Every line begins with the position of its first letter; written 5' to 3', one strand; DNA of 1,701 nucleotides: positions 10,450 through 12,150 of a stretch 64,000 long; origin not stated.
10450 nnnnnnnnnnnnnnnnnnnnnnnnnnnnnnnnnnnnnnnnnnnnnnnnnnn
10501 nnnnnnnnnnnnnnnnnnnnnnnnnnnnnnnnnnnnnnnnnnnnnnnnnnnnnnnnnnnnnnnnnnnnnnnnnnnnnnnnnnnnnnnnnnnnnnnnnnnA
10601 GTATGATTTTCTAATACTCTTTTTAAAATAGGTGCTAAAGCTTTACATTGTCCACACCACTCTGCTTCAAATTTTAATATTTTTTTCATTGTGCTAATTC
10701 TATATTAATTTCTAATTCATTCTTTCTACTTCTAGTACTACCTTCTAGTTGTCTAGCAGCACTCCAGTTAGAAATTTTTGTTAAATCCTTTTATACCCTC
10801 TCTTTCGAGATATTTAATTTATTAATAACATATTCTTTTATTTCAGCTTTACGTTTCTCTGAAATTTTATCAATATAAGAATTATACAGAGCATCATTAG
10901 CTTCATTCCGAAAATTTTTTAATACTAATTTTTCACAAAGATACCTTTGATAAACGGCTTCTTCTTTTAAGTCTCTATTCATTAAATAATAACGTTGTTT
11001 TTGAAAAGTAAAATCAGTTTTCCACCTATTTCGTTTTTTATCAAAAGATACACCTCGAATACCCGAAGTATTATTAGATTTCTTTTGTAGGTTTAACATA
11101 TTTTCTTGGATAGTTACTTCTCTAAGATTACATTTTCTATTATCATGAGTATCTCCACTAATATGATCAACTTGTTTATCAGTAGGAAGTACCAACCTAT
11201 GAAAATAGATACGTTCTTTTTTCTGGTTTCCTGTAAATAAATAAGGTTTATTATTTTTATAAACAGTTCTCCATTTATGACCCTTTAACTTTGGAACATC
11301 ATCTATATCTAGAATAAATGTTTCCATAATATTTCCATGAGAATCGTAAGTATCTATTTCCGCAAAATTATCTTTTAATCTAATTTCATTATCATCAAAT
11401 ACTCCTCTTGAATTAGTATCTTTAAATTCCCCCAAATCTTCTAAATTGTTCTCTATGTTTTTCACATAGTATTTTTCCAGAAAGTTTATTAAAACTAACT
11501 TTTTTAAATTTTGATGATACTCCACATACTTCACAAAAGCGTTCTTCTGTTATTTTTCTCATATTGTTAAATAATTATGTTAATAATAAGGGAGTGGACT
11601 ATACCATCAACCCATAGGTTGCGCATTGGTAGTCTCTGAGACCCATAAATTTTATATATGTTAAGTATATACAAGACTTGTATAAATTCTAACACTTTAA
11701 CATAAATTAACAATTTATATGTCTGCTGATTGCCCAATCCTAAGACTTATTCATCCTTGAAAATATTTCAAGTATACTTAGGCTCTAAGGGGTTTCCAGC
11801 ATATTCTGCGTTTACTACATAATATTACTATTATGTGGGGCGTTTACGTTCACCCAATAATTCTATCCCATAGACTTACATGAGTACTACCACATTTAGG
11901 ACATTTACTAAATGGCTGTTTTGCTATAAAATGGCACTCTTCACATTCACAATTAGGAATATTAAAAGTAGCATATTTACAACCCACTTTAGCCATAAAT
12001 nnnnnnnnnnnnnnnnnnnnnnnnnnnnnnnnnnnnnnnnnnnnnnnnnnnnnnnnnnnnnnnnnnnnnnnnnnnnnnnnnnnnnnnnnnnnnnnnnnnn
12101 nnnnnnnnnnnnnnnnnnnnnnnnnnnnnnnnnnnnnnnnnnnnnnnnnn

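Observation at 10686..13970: nrdD interrupted exactly at the glycyl-radical codon by a T4-sunY-like group I intron encoding an HNH endonuclease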

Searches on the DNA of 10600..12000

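Call 5: search_rna_families(source=window, start=10600, end=12000, threshold=evalue, max_evalue=10, show_alignments=4)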
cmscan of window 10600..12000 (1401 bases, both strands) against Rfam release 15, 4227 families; matches with E-value up to 10: 3.
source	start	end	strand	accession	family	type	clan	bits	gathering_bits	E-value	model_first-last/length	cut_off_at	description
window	10958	11008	-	RF00179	GAIT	Cis-reg;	-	17.4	37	6.1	10-61/71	no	GAIT element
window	11537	11659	-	RF02192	TCL6_2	Gene; lncRNA;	-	16.6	45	4.7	1-126/126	no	T-cell leukemia/lymphoma 6 conserved region 2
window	11227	11263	+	RF02350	psRNA6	Gene; sRNA;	-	9.5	60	8.4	1-333/333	no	Nitrosomonas sRNA psRNA6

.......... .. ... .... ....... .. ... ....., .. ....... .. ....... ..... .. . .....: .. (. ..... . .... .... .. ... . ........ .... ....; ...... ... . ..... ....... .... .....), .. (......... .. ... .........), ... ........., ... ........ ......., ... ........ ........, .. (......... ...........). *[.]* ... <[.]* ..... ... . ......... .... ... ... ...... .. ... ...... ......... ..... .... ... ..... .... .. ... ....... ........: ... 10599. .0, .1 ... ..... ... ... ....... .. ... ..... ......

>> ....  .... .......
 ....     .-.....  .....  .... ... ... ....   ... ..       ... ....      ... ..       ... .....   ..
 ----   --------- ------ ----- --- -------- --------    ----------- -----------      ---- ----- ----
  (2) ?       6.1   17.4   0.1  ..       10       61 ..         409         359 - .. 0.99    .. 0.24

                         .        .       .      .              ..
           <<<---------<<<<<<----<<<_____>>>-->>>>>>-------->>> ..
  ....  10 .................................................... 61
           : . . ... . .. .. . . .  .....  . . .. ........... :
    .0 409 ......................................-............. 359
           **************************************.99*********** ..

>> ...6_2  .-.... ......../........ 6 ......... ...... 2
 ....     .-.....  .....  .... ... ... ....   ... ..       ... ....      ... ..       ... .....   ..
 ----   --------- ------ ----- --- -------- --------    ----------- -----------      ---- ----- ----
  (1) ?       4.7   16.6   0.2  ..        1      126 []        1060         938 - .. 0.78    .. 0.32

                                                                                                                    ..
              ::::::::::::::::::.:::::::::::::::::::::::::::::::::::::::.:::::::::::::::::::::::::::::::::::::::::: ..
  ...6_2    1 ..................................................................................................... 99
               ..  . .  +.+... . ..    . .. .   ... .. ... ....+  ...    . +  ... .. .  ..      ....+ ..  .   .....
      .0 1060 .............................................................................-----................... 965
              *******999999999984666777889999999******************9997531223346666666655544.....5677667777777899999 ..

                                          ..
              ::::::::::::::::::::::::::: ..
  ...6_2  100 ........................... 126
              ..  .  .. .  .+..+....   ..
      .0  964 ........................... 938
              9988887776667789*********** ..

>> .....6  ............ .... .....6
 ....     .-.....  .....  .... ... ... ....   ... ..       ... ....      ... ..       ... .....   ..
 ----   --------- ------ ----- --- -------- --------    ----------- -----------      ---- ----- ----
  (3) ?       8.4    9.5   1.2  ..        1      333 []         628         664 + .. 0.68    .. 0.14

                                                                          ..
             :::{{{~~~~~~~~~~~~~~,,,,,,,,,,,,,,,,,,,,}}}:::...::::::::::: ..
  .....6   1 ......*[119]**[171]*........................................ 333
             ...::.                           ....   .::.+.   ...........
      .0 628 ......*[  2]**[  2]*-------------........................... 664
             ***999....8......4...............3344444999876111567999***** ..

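Call 38: search_rna_families(source=window, start=11565, end=11875, threshold=evalue, max_evalue=10, show_alignments=1)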
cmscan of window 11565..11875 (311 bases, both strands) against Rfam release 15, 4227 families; matches with E-value up to 10: 2.
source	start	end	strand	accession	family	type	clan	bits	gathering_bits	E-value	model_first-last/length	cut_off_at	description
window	11573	11861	-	RF00028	Intron_gpI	Intron;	-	25.1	50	0.00014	1-253/253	no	Group I catalytic intron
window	11815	11873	-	RF02017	mir-1912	Gene; miRNA;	-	13.9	72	3.5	1-77/77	no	mir-1912 microRNA precursor family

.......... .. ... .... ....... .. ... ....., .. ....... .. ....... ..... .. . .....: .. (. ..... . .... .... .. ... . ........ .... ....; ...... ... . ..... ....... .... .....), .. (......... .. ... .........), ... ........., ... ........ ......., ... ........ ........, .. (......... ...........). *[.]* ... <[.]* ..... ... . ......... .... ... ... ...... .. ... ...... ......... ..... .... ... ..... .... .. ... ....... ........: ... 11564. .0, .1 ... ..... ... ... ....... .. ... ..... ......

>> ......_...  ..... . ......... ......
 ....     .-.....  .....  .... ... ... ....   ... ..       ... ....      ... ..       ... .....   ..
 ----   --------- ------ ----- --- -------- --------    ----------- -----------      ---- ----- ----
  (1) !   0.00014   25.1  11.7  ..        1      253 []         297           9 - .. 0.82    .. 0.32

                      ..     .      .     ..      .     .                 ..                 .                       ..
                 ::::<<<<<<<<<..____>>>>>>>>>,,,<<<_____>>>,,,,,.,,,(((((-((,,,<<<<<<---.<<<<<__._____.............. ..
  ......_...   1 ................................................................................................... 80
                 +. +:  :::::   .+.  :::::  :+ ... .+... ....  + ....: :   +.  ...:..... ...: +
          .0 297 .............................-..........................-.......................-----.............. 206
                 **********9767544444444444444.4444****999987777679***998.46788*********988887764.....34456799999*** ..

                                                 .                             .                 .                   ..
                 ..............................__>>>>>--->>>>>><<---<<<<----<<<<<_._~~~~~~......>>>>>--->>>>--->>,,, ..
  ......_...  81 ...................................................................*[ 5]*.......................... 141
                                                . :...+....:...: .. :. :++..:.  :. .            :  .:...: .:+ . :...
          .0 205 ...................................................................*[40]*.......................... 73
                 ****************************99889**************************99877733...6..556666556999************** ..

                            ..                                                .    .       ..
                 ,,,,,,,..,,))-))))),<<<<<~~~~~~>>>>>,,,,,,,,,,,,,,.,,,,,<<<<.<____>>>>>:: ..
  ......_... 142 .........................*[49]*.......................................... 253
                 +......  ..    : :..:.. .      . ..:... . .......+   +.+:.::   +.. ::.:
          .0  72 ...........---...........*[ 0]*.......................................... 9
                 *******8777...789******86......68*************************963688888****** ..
